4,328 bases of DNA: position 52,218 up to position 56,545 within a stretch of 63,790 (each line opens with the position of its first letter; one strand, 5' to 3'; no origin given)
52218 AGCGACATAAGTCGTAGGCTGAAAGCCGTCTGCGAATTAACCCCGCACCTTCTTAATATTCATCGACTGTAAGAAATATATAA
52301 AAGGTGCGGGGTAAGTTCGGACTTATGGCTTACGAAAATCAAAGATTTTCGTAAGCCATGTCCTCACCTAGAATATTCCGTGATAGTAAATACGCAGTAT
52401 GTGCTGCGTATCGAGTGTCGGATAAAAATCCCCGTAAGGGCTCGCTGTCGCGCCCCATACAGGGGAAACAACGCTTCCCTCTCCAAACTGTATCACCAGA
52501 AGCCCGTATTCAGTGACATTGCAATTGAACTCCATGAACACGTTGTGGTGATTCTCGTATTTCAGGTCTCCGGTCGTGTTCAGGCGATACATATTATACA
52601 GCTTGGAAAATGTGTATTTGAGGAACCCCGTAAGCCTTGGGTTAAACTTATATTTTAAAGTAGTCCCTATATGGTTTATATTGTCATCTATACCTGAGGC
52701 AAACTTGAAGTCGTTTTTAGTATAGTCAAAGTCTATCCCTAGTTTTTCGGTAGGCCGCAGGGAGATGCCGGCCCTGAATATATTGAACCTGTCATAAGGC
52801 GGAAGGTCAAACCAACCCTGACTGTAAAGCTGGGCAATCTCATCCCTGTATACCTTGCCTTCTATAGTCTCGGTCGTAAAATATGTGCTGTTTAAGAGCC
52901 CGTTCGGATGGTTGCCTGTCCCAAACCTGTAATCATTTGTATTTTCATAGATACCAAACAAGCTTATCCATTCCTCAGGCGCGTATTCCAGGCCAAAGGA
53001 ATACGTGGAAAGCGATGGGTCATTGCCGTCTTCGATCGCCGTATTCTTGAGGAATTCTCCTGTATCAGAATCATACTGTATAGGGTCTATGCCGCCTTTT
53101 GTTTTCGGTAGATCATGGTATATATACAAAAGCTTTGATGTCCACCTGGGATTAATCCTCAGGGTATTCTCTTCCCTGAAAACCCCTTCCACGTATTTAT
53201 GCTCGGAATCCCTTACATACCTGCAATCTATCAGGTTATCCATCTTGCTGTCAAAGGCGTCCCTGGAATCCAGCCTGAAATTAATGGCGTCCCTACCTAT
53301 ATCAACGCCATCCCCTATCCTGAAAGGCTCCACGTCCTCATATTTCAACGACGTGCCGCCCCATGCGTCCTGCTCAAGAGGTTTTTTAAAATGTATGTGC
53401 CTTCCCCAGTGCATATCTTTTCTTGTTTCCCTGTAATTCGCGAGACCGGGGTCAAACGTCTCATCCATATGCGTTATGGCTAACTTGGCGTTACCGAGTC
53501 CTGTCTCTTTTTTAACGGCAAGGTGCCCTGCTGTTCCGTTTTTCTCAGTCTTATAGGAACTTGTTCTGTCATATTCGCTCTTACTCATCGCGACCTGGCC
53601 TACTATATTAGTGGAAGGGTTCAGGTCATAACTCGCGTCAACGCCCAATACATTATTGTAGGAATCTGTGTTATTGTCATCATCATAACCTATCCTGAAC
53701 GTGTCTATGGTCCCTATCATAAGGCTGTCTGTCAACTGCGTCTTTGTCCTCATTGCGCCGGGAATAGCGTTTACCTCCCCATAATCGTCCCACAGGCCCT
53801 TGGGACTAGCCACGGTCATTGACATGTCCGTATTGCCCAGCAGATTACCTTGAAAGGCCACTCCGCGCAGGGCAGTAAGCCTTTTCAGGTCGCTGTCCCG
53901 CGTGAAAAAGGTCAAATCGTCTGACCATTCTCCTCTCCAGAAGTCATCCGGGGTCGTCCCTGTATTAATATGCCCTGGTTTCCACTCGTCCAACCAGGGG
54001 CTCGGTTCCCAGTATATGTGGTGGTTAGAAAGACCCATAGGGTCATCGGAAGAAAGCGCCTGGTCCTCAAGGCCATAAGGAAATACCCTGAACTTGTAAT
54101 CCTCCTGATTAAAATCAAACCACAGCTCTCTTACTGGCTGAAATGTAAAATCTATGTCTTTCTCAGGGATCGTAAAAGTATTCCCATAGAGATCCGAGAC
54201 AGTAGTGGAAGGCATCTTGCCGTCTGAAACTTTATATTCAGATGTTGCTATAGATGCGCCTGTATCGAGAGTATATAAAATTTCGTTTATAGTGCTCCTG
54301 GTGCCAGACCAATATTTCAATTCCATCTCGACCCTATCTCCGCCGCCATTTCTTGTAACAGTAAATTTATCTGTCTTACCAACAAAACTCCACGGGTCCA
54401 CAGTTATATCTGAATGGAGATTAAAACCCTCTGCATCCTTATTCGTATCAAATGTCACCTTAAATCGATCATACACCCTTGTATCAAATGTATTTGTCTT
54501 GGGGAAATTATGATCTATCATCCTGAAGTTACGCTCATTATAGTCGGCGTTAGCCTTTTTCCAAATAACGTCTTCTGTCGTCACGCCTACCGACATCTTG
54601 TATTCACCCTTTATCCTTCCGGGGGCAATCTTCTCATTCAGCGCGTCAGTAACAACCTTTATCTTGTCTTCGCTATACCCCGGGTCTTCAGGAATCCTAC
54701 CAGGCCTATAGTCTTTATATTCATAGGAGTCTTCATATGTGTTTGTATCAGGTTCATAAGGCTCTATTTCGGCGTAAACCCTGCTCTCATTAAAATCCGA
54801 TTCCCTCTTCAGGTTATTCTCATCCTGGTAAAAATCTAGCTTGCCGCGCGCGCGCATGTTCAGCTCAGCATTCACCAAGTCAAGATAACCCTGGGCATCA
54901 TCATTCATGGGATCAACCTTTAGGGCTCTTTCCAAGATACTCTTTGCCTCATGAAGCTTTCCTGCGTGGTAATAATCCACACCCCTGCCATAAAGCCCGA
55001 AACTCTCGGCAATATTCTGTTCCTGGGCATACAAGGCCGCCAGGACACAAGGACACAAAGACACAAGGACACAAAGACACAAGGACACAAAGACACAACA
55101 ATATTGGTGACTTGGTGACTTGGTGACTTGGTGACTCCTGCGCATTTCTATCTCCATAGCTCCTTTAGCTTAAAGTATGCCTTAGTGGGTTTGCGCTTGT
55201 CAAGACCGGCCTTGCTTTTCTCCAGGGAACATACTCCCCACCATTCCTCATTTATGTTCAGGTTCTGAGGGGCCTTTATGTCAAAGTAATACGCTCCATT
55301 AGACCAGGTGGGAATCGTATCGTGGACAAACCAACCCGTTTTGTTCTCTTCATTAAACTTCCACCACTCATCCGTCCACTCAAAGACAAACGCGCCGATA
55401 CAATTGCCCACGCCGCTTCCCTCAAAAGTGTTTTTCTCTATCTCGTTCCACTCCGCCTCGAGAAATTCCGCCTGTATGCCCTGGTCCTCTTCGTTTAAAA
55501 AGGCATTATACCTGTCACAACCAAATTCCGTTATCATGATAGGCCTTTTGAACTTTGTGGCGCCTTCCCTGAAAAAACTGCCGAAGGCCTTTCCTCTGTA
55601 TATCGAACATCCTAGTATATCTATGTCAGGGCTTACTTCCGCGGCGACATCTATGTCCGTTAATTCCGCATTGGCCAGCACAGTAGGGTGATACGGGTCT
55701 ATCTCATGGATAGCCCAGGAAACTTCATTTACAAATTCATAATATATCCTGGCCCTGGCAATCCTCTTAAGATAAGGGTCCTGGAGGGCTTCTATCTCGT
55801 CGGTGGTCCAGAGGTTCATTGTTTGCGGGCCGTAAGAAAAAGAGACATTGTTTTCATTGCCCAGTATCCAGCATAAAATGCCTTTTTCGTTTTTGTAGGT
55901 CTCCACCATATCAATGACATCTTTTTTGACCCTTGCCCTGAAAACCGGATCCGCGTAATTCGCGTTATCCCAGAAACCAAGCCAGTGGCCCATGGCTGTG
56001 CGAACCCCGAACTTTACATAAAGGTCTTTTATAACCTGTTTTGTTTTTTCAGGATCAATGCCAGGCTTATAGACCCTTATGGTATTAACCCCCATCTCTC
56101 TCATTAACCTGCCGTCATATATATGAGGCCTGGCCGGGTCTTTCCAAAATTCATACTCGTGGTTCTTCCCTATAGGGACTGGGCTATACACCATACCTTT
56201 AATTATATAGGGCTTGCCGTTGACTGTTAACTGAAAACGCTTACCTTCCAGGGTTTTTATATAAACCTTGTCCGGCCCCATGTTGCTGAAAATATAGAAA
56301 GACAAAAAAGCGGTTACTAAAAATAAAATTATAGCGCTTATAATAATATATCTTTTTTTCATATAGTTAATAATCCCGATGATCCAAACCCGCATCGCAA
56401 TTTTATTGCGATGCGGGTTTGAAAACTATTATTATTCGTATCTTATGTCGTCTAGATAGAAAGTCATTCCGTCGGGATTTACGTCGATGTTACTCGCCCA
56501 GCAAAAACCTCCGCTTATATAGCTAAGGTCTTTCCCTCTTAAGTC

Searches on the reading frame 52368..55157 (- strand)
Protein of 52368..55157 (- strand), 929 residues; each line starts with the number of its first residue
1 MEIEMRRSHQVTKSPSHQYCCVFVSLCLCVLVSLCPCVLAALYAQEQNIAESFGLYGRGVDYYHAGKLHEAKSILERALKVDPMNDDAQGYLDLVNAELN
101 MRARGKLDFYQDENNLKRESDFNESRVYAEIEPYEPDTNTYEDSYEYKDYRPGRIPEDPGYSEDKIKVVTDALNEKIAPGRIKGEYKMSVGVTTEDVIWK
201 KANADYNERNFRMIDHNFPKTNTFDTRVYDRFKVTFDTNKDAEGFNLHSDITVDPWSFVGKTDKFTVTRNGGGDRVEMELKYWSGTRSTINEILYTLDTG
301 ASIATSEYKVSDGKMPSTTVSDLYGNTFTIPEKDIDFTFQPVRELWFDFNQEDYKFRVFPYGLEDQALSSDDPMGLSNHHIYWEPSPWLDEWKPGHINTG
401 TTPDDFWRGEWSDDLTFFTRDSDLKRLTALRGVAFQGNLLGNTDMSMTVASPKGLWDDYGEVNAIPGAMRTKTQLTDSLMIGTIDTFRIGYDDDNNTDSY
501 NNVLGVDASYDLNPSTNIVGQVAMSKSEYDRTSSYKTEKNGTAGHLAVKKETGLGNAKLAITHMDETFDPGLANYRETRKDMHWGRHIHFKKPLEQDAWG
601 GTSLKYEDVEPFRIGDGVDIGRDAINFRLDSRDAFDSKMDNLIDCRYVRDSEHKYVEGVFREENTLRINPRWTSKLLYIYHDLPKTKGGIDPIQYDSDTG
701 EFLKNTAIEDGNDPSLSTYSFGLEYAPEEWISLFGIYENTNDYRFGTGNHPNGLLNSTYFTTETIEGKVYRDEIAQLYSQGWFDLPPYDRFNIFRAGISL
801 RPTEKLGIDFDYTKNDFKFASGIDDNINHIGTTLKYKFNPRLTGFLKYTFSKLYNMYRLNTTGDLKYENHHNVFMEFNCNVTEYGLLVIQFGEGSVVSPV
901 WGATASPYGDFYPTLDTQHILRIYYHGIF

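Call 49: search_protein_families(library=pfam, proteins=[window:52368-55157:-], max_evalue=0.001)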
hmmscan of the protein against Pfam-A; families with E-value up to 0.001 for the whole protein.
window:52368-55157:- (929 aa): 1 family
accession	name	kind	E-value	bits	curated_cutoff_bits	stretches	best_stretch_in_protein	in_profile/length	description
PF07719.23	TPR_2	-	0.00026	21.3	27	1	54-83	3-32/34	Tetratricopeptide repeat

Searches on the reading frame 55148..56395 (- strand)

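Call 49: search_protein_families(library=pfam, proteins=[window:55148-56395:-], max_evalue=0.001)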
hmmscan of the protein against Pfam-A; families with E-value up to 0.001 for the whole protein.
window:55148-56395:- (415 aa): 1 family
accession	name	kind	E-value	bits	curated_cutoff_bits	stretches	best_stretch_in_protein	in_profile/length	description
PF03198.20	Glyco_hydro_72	-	1.7e-05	24.7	25.9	1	48-181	13-145/314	Glucanosyltransferase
